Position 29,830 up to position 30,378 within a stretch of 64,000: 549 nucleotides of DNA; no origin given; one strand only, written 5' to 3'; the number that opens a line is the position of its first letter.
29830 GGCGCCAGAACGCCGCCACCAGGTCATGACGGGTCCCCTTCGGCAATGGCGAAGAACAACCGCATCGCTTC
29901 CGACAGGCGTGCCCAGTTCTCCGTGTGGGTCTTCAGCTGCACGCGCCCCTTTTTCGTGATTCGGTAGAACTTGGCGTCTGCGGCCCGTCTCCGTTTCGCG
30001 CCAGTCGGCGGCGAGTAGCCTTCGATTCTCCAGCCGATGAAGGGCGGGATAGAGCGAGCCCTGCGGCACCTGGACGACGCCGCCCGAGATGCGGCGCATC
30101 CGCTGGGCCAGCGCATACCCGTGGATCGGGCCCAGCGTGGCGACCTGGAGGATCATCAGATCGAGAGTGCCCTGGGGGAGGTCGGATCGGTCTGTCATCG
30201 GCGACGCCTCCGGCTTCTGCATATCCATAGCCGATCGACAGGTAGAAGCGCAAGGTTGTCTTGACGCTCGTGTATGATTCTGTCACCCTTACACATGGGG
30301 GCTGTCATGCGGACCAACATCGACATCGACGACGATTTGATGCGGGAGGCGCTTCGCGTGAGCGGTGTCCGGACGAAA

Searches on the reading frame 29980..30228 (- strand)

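Call 36: search_protein_families(library=pfam, proteins=[window:29980-30228:-], max_evalue=0.01)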
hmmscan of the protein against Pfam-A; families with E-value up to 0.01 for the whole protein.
window:29980-30228:- (83 aa): 2 families
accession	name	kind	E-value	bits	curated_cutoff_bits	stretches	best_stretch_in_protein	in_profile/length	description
PF03551.20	PadR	-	6.8e-15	55.3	27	1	26-82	1-57/75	Transcriptional regulator PadR-like family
PF07595.18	Planc_extracel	-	0.0066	16.6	25.5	0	66-75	10-19/20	Planctomycete extracellular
